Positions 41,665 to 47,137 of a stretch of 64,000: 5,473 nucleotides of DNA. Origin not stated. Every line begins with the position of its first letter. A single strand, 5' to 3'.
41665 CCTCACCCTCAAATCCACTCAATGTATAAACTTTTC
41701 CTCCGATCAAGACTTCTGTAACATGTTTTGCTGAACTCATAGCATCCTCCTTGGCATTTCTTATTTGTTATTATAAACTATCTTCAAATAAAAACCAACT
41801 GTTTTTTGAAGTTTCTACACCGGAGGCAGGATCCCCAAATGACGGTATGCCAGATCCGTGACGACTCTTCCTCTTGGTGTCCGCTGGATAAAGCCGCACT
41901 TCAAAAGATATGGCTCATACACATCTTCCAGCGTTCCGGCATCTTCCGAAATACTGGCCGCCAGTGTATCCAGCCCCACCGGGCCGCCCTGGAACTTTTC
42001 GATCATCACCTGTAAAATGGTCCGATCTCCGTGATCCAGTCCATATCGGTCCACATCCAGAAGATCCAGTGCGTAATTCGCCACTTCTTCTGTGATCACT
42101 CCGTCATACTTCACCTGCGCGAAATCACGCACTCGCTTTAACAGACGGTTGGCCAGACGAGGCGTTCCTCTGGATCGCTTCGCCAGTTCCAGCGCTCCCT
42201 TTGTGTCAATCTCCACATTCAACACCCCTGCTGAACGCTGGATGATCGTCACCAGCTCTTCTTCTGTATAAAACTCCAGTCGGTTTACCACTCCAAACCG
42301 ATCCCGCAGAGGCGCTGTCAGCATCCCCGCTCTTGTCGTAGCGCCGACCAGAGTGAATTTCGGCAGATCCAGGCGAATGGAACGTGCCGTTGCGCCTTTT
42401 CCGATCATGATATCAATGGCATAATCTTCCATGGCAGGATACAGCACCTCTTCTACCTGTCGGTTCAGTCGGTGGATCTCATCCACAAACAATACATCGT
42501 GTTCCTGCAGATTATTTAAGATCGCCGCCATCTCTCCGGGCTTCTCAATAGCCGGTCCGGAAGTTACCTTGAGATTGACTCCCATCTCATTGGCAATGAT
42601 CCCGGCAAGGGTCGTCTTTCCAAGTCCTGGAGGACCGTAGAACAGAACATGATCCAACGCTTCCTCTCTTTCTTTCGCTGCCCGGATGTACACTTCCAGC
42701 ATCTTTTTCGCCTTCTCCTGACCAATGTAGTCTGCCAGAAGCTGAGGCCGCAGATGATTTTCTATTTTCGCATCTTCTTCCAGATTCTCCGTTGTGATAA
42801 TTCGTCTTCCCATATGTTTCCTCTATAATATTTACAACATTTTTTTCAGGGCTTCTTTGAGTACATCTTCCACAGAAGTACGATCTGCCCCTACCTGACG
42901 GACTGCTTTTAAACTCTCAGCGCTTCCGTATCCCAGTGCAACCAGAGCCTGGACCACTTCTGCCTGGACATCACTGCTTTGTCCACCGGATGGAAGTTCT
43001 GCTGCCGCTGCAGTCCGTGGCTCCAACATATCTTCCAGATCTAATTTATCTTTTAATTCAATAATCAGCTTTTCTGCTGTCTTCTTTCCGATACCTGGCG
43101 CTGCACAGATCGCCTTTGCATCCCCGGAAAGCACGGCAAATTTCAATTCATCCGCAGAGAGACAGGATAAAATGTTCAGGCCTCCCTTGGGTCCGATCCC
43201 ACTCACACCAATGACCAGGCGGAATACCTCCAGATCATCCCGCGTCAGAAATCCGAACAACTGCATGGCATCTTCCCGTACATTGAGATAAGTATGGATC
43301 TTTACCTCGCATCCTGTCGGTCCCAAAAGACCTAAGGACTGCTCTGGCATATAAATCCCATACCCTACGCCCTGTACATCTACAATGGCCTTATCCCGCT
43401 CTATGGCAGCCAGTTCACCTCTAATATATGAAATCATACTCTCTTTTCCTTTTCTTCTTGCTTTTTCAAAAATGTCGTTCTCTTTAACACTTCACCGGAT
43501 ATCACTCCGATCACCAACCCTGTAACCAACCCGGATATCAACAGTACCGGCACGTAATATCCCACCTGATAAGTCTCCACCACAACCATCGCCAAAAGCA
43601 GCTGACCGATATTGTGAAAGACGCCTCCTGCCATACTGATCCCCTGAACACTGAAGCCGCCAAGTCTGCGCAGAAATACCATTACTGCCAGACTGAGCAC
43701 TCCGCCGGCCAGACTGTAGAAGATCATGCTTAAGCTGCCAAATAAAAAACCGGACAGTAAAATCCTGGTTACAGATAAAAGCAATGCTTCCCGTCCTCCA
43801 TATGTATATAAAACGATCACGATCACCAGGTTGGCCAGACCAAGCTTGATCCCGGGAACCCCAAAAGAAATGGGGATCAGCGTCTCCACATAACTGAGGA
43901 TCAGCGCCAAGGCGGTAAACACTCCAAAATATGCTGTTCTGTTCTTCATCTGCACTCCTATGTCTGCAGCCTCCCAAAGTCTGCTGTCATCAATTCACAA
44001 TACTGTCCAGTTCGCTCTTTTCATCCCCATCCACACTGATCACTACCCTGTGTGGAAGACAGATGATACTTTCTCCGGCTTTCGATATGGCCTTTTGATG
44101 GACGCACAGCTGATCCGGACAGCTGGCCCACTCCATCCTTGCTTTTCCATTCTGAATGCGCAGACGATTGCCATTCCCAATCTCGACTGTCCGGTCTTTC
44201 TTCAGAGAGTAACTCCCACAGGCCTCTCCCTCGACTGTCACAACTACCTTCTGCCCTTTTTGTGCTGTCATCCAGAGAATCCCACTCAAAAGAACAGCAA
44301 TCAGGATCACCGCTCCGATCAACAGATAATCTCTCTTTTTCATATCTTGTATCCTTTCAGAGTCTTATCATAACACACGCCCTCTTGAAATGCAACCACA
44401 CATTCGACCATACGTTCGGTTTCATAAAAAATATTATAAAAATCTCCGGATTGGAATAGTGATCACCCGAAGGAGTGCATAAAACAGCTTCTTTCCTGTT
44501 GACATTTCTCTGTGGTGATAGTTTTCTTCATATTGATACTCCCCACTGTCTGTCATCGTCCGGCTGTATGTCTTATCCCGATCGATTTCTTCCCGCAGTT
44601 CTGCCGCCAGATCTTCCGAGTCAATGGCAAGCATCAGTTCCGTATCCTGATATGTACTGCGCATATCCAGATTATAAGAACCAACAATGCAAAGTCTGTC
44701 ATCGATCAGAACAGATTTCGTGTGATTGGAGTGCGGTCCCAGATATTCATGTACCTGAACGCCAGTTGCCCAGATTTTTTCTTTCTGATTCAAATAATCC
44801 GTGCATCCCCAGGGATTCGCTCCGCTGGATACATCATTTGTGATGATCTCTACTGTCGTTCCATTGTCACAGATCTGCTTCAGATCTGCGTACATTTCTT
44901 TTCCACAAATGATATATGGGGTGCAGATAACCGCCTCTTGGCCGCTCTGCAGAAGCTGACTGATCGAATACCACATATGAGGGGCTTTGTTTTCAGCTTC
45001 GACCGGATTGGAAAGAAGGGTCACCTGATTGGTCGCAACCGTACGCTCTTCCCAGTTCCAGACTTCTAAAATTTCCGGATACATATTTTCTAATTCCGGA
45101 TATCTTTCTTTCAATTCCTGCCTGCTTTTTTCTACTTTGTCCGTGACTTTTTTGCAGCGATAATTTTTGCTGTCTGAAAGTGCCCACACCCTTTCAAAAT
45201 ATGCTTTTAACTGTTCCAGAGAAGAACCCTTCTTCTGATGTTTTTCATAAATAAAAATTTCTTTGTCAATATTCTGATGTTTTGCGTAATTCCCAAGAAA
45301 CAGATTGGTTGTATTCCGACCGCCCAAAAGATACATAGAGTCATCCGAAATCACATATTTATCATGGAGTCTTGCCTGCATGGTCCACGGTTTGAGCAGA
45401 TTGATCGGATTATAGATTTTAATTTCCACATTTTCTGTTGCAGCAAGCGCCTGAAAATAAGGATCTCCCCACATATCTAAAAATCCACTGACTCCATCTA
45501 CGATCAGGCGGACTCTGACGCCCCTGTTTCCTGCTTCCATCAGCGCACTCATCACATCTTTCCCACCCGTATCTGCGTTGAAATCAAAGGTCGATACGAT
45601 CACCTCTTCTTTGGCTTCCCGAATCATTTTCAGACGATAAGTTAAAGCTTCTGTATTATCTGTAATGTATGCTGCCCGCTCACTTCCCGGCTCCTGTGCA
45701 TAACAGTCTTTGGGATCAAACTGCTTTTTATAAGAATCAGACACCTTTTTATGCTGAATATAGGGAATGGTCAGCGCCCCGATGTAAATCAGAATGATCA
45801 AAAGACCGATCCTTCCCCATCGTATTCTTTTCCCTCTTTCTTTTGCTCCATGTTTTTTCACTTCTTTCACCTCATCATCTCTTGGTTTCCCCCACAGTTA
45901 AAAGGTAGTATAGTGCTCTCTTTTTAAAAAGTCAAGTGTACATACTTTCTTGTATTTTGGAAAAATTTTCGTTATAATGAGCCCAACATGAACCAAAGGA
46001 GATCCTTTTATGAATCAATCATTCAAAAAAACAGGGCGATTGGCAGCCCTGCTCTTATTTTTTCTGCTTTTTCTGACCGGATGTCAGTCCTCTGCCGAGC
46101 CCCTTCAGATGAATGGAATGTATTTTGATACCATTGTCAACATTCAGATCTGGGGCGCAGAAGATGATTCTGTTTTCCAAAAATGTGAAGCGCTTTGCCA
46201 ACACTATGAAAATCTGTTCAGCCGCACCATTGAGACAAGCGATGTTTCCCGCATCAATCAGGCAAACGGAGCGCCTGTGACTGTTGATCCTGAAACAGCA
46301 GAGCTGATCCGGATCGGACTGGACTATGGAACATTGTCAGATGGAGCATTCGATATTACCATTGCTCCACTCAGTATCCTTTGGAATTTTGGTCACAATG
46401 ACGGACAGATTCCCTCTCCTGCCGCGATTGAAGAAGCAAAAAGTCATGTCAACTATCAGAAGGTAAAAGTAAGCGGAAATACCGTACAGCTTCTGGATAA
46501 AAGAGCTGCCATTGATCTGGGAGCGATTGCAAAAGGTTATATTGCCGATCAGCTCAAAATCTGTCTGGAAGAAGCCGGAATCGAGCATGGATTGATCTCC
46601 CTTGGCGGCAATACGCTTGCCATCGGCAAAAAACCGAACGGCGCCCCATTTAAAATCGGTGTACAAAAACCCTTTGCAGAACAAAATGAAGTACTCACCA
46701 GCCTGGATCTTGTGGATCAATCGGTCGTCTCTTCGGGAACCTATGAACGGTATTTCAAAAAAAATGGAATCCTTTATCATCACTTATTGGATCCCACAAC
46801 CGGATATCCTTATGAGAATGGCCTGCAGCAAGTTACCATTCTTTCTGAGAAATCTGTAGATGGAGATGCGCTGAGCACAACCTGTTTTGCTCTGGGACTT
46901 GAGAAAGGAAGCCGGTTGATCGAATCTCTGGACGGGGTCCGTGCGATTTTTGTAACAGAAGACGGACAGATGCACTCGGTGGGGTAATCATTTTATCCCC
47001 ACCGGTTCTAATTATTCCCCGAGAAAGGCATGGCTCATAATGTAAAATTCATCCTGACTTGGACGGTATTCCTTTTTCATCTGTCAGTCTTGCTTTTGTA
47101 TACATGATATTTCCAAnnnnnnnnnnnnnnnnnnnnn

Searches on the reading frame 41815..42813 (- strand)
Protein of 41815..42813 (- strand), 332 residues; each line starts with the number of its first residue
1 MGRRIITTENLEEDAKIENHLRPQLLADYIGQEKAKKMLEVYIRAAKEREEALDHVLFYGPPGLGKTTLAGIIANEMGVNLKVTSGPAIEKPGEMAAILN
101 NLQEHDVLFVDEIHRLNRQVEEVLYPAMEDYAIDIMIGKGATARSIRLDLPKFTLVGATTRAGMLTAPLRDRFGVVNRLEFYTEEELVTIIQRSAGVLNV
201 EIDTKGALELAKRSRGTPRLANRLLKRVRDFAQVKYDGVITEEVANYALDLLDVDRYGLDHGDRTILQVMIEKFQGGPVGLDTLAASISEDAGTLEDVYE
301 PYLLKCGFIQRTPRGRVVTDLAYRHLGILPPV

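Call 62: search_protein_families(library=pfam, proteins=[window:41815-42813:-], max_evalue=0.00001)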
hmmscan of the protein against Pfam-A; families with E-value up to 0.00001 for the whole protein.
window:41815-42813:- (332 aa): 7 families
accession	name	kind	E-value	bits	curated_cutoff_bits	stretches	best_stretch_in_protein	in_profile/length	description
PF05496.18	RuvB_N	-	1.1e-82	276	27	1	21-179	1-159/159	Holliday junction DNA helicase RuvB P-loop domain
PF17864.7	AAA_lid_4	-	5.1e-33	113.1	27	1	182-255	1-74/74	RuvB AAA lid domain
PF05491.19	RuvB_C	-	2.2e-25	88.8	24.7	1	257-326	2-71/72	RuvB C-terminal winged helix domain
PF00004.35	AAA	-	1.8e-21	77.4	21.2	1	56-177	1-127/131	ATPase family associated with various cellular activities (AAA)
PF07728.20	AAA_5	-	2.9e-08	34.3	22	1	55-173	1-139/139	AAA domain (dynein-related subfamily)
PF01078.27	Mg_chelatase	-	4.5e-08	33.2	20.3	0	26-73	2-42/207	Magnesium chelatase, subunit ChlI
PF06068.19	TIP49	-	9.7e-06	25.4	23.8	0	28-83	25-80/347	TIP49 P-loop domain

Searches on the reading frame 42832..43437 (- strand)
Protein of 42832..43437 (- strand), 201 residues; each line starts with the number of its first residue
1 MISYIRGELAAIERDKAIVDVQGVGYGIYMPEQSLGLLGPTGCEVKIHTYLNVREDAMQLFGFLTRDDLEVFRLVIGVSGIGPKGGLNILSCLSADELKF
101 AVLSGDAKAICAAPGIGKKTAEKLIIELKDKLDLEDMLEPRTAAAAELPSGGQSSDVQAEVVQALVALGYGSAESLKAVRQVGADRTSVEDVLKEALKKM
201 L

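Call 62: search_protein_families(library=pfam, proteins=[window:42832-43437:-], max_evalue=0.00001)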
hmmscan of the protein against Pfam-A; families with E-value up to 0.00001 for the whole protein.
window:42832-43437:- (201 aa): 3 families
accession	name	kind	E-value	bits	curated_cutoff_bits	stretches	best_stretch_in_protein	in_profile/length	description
PF01330.27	RuvA_N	-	2.1e-22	79.4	23.6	1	1-62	1-61/61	RuvA N terminal domain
PF14520.12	HHH_5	-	9.3e-14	52.1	27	1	72-130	1-57/57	Helix-hairpin-helix domain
PF07499.19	RuvA_C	-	5.8e-12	46.3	24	1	156-200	1-46/47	RuvA, C-terminal domain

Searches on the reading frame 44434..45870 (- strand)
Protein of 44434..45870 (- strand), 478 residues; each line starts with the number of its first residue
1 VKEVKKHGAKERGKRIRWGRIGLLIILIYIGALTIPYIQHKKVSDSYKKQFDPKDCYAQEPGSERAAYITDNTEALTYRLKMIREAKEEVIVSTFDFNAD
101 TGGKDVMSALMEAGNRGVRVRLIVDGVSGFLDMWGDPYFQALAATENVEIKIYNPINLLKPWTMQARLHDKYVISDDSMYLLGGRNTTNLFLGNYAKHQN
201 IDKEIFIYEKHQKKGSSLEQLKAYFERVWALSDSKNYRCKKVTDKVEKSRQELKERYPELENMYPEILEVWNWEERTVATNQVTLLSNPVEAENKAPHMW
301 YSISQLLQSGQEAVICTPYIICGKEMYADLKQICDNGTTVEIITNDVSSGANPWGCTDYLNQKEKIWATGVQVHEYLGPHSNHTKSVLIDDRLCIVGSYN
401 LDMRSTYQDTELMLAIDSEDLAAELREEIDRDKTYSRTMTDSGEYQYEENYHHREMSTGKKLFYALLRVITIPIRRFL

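Call 62: search_protein_families(library=pfam, proteins=[window:44434-45870:-], max_evalue=0.00001)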
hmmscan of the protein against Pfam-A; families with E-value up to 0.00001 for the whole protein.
window:44434-45870:- (478 aa): 2 families
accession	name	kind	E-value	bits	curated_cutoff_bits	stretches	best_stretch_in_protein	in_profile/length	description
PF13091.12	PLDc_2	-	1.6e-43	148.1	27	2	304-432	3-131/132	PLD-like domain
PF00614.28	PLDc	-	1.7e-10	40.9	21.9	1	381-405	4-28/28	Phospholipase D Active site motif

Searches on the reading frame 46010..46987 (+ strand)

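Call 62: search_protein_families(library=pfam, proteins=[window:46010-46987:+], max_evalue=0.00001)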
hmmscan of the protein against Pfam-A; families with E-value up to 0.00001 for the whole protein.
window:46010-46987:+ (325 aa): 1 family
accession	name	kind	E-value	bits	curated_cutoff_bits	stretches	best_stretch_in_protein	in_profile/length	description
PF02424.20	ApbE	-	5.5e-88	295.4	25.6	1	39-314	1-266/266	ApbE family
